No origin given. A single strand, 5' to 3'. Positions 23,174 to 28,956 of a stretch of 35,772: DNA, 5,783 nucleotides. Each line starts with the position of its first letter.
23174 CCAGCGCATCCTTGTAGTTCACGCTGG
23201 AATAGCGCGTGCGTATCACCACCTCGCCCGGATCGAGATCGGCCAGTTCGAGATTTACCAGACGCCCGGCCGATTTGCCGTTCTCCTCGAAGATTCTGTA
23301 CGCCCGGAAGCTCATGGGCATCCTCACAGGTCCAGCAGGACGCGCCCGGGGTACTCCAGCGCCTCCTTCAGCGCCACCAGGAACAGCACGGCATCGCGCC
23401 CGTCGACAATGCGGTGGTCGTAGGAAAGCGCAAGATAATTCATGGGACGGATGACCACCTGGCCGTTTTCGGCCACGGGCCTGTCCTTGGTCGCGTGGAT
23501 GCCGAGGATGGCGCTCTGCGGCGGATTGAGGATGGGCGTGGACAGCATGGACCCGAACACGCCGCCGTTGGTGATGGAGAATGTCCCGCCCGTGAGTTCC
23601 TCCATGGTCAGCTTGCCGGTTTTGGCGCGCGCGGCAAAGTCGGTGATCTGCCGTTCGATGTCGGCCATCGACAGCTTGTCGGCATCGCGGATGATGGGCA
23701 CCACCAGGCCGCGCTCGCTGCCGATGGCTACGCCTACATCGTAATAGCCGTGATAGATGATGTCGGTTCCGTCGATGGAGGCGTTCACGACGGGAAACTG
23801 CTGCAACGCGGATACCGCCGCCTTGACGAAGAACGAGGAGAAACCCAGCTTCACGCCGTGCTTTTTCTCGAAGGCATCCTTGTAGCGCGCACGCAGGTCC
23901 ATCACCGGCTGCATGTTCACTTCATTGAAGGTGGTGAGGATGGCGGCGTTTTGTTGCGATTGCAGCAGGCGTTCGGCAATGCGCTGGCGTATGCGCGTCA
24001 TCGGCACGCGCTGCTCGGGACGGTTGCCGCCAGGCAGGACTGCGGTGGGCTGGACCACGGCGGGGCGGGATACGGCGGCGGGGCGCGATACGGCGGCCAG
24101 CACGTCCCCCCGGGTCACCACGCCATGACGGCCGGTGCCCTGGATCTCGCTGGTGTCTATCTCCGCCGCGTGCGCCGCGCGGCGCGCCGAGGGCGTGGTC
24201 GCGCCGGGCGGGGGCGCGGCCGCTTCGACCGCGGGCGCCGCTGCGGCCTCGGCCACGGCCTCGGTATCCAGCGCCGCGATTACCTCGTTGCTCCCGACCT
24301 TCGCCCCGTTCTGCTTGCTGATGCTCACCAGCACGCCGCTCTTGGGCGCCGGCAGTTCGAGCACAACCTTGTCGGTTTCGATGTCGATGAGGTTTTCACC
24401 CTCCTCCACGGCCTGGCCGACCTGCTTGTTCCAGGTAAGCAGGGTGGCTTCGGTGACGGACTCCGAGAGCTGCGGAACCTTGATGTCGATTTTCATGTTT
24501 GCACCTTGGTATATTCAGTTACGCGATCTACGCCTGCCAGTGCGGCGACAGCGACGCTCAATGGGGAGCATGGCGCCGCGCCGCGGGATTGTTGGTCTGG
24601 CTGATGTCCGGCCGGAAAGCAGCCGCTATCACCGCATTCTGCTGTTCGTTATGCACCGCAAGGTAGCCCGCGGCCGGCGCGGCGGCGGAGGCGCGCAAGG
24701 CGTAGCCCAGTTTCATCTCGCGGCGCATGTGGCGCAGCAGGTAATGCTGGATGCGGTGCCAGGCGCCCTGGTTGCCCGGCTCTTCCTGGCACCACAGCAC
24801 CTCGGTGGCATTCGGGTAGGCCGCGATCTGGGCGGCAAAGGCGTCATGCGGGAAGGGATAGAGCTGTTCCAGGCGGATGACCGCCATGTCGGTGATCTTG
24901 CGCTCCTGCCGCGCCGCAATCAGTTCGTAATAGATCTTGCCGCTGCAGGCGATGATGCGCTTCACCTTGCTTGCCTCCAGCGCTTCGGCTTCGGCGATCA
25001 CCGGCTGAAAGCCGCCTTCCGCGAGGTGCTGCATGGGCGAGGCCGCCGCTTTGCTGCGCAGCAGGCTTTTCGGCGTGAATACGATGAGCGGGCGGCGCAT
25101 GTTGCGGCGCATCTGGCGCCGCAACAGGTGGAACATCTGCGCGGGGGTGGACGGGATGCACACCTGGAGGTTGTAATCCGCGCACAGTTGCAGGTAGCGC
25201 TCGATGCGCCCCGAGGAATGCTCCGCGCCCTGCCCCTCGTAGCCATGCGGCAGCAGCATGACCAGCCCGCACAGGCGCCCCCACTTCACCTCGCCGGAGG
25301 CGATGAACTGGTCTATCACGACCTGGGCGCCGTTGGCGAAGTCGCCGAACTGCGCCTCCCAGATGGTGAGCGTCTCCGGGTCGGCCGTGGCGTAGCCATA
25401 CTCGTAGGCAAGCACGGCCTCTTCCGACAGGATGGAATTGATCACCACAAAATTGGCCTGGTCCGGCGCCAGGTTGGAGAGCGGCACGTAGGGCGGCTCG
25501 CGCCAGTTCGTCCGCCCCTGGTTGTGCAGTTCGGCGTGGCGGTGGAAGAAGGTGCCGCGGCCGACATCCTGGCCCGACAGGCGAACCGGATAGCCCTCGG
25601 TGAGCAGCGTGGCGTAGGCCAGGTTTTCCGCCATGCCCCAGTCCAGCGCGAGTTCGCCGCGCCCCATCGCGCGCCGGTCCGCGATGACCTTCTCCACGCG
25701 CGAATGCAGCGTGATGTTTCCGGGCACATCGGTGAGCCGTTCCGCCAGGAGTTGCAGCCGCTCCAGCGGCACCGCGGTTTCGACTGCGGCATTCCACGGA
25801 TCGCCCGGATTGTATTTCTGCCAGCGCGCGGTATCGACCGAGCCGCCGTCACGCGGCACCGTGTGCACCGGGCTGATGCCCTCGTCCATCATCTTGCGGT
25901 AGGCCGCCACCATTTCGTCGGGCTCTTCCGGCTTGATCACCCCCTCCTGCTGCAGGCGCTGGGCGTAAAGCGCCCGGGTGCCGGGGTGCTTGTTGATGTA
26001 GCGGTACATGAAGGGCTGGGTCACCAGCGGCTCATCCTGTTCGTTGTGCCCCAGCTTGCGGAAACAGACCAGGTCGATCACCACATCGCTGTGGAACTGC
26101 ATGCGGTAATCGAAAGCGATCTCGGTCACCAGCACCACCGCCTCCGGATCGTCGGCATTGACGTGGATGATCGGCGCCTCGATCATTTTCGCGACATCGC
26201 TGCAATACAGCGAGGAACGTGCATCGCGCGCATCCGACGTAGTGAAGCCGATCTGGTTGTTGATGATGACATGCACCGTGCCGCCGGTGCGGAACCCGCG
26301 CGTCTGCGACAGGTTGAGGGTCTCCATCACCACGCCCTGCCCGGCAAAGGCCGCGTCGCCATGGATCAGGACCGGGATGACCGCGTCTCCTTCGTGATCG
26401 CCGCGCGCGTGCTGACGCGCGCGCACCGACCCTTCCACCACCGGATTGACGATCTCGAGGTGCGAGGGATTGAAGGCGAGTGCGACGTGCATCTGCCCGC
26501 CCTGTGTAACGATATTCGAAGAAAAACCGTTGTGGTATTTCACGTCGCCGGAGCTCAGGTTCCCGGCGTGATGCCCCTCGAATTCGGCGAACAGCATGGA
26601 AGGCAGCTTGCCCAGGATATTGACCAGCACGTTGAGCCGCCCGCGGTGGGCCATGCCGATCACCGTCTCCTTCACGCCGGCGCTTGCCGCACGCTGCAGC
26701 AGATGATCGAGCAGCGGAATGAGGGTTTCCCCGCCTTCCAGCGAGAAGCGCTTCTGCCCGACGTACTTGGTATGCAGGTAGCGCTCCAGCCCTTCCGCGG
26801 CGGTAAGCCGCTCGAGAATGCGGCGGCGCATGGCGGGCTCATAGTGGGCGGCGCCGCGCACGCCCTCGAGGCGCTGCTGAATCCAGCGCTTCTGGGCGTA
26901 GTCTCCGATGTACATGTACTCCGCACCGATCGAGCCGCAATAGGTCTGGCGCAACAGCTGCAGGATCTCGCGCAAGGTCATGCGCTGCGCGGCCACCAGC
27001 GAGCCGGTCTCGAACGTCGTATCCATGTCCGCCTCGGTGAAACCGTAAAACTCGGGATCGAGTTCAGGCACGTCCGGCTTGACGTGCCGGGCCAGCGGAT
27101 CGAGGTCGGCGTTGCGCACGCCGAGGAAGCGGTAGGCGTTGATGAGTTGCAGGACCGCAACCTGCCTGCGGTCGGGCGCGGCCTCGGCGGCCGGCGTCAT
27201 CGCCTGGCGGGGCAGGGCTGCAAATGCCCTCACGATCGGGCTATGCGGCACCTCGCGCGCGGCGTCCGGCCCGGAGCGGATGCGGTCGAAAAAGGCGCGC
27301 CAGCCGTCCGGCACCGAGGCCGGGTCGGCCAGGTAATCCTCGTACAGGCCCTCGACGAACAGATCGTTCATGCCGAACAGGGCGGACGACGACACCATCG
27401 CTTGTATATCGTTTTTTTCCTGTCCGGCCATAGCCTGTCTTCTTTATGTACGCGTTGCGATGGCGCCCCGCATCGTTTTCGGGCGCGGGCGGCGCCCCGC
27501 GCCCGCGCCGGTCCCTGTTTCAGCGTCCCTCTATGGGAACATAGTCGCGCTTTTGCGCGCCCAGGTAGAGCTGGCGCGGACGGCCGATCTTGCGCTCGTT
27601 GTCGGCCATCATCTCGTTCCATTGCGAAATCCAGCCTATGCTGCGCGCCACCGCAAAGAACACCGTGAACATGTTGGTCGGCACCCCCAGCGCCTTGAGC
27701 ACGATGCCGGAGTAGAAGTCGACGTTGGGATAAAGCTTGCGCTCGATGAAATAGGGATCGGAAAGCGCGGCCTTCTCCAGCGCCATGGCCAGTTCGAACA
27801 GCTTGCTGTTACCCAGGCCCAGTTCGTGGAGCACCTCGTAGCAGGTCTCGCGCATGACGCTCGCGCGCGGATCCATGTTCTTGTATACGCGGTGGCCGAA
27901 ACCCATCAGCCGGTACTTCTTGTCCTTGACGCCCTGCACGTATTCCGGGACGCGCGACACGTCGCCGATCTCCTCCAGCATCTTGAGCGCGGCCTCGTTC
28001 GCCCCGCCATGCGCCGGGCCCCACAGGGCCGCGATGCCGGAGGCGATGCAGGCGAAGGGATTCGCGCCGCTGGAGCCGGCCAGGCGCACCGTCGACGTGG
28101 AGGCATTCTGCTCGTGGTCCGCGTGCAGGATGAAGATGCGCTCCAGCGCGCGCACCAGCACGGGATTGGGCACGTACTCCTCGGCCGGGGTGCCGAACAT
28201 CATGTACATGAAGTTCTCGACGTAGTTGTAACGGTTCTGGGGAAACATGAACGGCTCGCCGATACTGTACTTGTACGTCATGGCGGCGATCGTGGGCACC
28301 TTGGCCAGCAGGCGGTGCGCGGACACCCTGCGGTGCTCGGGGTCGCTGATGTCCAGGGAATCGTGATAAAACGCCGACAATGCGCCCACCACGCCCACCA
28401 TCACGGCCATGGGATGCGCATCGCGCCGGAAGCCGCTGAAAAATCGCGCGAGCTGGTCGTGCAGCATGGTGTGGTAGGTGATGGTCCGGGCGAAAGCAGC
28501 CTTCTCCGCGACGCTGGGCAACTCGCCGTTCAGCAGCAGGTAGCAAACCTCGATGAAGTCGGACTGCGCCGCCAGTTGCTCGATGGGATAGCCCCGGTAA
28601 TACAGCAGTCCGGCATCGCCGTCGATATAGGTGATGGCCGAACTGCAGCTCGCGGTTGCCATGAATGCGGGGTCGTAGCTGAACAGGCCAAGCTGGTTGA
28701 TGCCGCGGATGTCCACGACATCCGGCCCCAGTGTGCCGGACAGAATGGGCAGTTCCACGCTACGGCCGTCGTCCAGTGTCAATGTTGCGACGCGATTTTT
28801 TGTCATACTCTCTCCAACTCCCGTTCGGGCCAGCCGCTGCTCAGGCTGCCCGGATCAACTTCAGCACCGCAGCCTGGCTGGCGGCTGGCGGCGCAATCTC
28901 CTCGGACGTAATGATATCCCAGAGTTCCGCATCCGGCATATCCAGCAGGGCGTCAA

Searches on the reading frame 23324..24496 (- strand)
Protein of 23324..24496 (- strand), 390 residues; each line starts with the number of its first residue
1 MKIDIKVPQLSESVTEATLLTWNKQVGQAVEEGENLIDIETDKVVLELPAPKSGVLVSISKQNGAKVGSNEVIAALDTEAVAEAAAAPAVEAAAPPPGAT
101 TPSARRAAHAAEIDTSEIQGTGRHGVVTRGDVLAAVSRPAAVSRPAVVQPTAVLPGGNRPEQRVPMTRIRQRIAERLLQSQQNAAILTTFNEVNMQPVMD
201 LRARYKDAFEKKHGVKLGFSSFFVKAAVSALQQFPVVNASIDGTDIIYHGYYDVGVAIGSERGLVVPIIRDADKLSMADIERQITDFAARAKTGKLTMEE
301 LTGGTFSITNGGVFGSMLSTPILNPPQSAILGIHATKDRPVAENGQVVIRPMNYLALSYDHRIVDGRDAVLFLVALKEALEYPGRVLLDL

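Call 4: search_protein_families(library=pfam, proteins=[window:23324-24496:-])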
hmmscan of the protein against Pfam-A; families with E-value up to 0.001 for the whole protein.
window:23324-24496:- (390 aa): 3 families
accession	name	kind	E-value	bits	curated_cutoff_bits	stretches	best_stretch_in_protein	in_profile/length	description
PF00198.28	2-oxoacid_dh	-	6.7e-83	278.1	23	1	160-387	3-231/232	2-oxoacid dehydrogenases acyltransferase (catalytic domain)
PF00364.28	Biotin_lipoyl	-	2.7e-18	66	22.1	1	4-76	2-73/73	Biotin-requiring enzyme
PF02817.22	E3_binding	-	1.6e-09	38.2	23.7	1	101-133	4-36/36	e3 binding domain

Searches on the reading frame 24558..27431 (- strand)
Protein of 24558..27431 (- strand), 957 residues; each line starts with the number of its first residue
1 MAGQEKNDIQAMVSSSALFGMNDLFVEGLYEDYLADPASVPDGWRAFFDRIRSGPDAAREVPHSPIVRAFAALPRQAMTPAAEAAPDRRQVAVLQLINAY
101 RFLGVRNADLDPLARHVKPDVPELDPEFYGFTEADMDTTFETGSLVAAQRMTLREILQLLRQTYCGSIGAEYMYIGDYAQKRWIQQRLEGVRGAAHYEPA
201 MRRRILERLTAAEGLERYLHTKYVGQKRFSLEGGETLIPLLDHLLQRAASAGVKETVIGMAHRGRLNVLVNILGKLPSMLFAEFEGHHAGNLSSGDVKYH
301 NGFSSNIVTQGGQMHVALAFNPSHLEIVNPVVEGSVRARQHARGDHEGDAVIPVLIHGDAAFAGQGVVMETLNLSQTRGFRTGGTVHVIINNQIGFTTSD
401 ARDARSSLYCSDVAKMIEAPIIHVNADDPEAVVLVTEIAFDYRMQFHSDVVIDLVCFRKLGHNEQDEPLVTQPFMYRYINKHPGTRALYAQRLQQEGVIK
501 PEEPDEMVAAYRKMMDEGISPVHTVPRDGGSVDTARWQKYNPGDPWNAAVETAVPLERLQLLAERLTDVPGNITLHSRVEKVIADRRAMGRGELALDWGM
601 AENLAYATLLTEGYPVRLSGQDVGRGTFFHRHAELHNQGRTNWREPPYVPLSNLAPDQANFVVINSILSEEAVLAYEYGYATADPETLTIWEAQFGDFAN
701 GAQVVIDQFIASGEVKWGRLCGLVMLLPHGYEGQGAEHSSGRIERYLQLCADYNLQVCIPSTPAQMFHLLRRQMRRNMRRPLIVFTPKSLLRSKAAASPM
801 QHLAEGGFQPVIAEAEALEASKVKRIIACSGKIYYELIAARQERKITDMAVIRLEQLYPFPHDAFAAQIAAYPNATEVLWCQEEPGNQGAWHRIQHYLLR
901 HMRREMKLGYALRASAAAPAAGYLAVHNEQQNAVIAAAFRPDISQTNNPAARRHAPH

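Call 4: search_protein_families(library=pfam, proteins=[window:24558-27431:-])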
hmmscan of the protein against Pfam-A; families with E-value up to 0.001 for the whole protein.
window:24558-27431:- (957 aa): 4 families
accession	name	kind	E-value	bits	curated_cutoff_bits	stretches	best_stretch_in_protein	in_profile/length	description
PF02779.29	Transket_pyr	-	8.5e-51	172.5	27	1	596-792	3-173/174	Transketolase, pyrimidine binding domain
PF00676.26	E1_dh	-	1.4e-47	162.5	22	1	215-521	9-290/300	Dehydrogenase E1 component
PF16870.10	OxoGdeHyase_C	-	5.6e-46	156.5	27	1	798-939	2-151/151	2-oxoglutarate dehydrogenase C-terminal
PF16078.10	2-oxogl_dehyd_N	-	9e-13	48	27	1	15-54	1-40/41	2-oxoglutarate dehydrogenase N-terminus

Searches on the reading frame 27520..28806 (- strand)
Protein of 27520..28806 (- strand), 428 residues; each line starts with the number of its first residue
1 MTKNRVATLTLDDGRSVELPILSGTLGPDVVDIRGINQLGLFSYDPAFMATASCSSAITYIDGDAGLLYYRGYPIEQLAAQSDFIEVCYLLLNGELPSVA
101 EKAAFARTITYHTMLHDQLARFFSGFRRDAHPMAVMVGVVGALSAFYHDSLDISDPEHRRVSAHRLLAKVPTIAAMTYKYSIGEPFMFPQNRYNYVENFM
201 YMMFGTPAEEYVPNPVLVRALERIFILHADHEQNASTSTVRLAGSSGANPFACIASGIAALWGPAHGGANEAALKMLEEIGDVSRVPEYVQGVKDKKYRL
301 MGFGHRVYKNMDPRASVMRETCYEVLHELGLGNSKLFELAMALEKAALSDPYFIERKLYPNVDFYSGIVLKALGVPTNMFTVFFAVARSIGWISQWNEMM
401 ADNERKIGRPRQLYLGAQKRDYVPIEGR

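Call 4: search_protein_families(library=pfam, proteins=[window:27520-28806:-])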
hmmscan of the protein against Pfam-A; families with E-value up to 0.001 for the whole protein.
window:27520-28806:- (428 aa): 1 family
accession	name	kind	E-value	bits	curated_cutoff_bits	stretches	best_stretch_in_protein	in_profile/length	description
PF00285.26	Citrate_synt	-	1e-136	456.1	27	1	49-411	3-357/357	Citrate synthase, C-terminal domain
